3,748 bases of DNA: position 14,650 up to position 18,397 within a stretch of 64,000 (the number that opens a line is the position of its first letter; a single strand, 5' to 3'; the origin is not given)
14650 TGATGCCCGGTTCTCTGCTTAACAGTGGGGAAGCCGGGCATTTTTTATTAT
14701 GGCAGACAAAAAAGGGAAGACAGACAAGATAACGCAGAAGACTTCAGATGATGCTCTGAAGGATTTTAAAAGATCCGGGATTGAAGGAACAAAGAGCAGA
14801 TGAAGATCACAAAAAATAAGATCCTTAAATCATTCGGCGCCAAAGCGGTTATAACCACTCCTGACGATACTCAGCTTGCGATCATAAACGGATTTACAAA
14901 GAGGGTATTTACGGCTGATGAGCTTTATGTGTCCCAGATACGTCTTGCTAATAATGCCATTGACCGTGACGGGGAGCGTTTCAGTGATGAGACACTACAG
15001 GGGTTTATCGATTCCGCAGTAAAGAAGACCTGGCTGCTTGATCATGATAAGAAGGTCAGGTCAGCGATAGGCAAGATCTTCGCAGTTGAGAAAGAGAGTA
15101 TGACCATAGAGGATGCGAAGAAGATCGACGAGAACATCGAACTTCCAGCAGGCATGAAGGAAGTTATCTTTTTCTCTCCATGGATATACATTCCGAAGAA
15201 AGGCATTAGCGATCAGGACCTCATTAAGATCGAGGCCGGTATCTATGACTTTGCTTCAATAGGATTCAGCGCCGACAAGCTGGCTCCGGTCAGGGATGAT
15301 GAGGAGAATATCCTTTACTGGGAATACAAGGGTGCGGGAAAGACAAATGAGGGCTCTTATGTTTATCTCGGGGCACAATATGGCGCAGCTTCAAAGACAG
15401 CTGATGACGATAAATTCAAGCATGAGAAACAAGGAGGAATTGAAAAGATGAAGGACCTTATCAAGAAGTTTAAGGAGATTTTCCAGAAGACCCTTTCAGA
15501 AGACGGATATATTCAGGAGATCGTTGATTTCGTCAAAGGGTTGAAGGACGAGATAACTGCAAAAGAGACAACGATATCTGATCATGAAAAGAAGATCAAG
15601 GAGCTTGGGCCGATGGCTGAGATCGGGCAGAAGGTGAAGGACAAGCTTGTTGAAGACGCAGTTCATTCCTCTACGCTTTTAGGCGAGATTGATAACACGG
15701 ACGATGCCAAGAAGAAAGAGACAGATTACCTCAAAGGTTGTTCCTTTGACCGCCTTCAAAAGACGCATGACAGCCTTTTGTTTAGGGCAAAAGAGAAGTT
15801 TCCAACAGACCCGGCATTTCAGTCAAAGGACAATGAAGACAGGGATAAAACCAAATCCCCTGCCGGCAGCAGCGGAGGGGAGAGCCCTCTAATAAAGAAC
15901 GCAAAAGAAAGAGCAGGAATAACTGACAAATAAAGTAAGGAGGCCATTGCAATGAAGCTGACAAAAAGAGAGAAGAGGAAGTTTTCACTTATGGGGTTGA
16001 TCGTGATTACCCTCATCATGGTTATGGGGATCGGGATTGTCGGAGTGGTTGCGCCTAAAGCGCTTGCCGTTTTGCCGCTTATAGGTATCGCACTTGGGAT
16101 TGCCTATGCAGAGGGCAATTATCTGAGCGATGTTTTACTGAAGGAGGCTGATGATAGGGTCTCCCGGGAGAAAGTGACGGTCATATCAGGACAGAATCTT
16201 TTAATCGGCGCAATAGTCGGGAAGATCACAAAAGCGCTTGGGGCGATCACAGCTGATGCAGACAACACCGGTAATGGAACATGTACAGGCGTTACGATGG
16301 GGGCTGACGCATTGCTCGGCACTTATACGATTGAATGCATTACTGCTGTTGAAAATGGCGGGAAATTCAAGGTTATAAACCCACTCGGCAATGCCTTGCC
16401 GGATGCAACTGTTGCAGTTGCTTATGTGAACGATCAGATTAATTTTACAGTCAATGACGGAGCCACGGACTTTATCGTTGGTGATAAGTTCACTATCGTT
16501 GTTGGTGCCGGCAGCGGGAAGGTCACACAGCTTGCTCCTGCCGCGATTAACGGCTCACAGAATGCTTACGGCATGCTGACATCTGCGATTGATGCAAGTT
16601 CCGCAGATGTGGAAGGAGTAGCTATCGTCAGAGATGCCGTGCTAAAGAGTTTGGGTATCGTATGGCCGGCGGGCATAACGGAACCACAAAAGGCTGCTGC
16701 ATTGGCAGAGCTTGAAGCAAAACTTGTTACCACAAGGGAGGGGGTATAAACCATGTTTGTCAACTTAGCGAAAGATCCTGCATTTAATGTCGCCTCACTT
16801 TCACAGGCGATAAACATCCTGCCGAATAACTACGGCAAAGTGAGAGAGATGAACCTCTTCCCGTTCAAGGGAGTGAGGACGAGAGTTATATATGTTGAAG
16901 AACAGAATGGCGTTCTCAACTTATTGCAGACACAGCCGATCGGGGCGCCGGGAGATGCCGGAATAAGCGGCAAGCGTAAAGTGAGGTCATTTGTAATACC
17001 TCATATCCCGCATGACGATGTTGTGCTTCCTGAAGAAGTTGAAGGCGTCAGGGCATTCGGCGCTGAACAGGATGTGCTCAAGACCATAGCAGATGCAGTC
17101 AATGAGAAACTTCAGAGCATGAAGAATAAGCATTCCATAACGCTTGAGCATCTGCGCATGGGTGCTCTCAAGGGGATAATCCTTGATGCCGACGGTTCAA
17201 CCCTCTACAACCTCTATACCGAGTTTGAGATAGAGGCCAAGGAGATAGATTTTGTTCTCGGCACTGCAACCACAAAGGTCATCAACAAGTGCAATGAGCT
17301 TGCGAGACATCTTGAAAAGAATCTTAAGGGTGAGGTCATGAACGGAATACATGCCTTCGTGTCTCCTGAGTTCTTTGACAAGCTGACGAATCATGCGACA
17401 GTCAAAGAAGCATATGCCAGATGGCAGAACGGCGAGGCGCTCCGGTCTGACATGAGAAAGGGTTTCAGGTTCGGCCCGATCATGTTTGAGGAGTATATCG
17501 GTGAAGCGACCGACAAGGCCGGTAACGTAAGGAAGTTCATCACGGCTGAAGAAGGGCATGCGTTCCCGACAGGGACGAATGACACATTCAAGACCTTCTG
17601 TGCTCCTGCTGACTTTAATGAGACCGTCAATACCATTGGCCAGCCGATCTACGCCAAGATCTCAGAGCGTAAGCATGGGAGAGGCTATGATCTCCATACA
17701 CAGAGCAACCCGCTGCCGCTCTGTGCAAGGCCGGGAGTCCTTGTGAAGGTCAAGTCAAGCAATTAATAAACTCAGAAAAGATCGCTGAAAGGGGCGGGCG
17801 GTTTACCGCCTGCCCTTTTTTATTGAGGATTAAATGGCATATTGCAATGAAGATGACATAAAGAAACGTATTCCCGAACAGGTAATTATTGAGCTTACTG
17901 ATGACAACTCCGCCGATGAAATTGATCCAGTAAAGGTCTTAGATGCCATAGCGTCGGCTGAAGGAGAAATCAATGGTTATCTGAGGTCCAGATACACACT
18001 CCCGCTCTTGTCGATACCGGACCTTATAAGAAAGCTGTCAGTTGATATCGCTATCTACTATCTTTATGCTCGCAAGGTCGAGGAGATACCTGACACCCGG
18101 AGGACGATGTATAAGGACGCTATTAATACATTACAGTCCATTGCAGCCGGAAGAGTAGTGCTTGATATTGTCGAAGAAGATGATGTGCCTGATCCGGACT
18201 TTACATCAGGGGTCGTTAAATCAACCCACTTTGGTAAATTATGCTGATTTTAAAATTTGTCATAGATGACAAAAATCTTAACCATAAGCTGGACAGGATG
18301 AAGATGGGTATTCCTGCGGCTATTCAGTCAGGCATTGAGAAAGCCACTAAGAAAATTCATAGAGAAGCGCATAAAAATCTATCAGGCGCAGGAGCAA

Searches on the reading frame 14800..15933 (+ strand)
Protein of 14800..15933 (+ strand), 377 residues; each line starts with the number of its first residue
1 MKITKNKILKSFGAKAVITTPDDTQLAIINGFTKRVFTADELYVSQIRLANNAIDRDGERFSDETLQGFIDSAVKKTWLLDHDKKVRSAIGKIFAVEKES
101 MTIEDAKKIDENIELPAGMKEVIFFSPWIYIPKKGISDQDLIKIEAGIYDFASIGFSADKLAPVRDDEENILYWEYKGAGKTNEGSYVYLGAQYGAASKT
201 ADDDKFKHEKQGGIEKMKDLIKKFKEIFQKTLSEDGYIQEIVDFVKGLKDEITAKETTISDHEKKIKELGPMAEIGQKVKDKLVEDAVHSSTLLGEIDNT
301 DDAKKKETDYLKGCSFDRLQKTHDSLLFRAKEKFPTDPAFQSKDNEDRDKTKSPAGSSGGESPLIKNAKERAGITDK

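Call 3: search_protein_families(library=pfam, proteins=[window:14800-15933:+], max_evalue=1)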
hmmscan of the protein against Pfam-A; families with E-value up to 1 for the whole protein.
window:14800-15933:+ (377 aa): 3 families
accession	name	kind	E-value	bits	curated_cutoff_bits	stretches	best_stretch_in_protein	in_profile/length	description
PF11594.13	Med28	-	0.019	15.8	29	1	202-268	27-97/102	Mediator complex subunit 28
PF08109.16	Antimicrobial14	-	0.083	13.4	22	1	236-248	4-16/31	Lactocin 705 family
PF16809.10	NleF_casp_inhib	-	0.48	10.9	24.1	0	203-311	2-117/145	NleF caspase inhibitor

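Call 9: search_protein_families(library=phrogs, proteins=[window:14800-15933:+], max_evalue=0.001)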
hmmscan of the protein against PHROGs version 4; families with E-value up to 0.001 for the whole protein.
window:14800-15933:+ (377 aa): 1 family
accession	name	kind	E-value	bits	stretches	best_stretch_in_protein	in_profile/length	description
phrog_16951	-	unknown function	7.2e-16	59.2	1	14-157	10-141/312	-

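Call 15: find_related_loci(query=window:14800-15933:+, collection=viral_contigs, flank=4000)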
Query window:14800-15933:+ (377 aa) in viral_contigs; peptide patterns used: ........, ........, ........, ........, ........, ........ (x = any residue, [..] = any of these).
16 stretches matched a pattern, but none encodes a relative of the query by tblastn (E <= 1e-3).

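Call 40: find_homologous_proteins(query=window:14800-15933:+, max_evalue=0.00001)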
Query window:14800-15933:+ (377 aa): 30 proteins with E <= 0.00001 among 3598 candidates.
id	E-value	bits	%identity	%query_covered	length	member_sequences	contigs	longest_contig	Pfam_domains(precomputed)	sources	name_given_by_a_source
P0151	4.4e-242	821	100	100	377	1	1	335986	-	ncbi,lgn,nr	ncbi:MAG: hypothetical protein Q7U10_08760 [Thermodesulfovibrionia bacterium]|nr:hypothetical protei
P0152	8.6e-84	300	44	93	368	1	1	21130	-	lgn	-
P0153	1.1e-83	300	46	89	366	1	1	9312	-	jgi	-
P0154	9.2e-82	293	46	95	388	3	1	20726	-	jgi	jgi:hypothetical protein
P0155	1.0e-78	283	46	97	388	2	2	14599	-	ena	-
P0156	1.1e-73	267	40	95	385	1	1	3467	-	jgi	-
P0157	8.5e-73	264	45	93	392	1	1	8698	-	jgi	jgi:hypothetical protein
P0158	3.4e-72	262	43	97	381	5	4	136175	-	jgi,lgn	jgi:hypothetical protein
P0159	1.1e-71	260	44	95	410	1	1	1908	-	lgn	-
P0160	1.2e-71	260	42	94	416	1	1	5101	-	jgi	jgi:hypothetical protein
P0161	3.6e-71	258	39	92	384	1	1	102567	-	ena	-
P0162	6.7e-71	257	39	94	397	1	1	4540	-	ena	-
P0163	5.6e-69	251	57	52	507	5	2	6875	-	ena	-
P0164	6.0e-68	248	41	96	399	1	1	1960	-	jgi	jgi:hypothetical protein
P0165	9.7e-68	247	41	97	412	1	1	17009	-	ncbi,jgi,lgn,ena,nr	ncbi:MAG: hypothetical protein OEW15_18950 [Nitrospirota bacterium]|nr:hypothetical protein [Nitrosp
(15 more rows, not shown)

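Call 41: find_encoding_contigs(protein=P0152, flank=5000, max_places=1)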
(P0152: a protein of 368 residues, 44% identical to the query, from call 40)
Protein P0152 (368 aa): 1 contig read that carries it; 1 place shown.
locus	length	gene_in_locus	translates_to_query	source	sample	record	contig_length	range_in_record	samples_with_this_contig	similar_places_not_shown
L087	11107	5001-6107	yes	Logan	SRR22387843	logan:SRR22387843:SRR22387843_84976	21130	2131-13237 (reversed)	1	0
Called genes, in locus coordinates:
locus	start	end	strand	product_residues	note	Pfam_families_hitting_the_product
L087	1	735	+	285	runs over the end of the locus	PF05119:Terminase_4 (weak)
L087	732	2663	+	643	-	-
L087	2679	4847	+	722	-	-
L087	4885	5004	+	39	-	-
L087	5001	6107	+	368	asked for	-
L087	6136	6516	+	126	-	PF02924:HDPD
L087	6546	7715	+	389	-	PF03864:Phage_cap_E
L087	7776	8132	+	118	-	-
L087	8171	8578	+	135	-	-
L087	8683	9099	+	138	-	-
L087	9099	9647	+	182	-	-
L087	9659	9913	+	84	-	-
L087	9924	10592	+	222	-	PF05838:Glyco_hydro_108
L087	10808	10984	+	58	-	-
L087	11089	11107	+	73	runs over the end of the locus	-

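Call 42: find_encoding_contigs(protein=P0154, flank=5000, max_places=1)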
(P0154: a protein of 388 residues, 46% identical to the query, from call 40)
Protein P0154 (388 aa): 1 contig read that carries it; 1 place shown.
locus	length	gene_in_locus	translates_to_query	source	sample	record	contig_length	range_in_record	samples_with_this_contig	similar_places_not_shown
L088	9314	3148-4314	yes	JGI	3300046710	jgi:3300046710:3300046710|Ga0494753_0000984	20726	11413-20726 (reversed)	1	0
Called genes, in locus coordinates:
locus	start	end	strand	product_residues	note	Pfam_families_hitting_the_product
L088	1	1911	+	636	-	?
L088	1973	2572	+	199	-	PF00041:fn3 (weak), PF16656:Pur_ac_phosph_N (faint)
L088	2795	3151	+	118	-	-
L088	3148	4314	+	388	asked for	-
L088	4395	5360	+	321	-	PF09956:Phage_cement_2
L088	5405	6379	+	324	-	-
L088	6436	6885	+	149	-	-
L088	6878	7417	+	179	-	-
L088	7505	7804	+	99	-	-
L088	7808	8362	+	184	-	-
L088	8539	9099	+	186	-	-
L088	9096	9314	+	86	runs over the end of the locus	-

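Call 43: find_encoding_contigs(protein=P0158, flank=5000, max_places=2)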
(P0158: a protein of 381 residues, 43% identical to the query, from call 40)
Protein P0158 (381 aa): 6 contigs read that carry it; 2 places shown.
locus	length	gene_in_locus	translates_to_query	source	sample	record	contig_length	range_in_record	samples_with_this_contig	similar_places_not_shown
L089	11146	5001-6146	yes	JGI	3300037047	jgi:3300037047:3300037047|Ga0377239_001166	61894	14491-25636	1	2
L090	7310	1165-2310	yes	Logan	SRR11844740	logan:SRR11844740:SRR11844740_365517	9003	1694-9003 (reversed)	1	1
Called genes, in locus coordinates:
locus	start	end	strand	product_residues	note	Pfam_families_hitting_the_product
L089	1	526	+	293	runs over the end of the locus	-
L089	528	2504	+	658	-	-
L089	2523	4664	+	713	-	-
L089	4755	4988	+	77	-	-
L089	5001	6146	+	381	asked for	-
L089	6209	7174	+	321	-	PF09956:Phage_cement_2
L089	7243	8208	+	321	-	PF25209:Phage_capsid_4 (weak)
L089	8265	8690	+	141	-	-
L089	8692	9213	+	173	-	-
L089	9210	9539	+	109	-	-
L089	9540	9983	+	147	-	PF01510:Amidase_2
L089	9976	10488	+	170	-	-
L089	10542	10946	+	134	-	-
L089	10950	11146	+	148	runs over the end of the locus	-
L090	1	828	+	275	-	?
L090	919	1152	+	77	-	-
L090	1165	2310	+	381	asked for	-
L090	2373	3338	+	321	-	PF09956:Phage_cement_2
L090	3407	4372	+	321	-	PF25209:Phage_capsid_4 (weak)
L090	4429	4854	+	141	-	-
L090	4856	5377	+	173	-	-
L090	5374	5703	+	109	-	-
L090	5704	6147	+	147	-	PF01510:Amidase_2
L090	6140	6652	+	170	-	-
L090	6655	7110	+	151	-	-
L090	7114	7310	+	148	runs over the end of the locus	-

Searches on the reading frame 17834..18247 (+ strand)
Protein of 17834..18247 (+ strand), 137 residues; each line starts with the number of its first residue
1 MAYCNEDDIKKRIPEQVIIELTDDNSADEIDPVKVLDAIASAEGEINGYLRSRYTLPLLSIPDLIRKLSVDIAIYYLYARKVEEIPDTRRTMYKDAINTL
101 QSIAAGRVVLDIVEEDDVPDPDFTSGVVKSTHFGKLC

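Call 9: search_protein_families(library=phrogs, proteins=[window:17834-18247:+], max_evalue=0.001)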
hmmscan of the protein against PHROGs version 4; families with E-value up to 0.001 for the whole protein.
window:17834-18247:+ (137 aa): 1 family
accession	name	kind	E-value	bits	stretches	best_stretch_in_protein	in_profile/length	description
phrog_195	-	connector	9.5e-43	147.8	1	1-128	163-287/386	head-tail adaptor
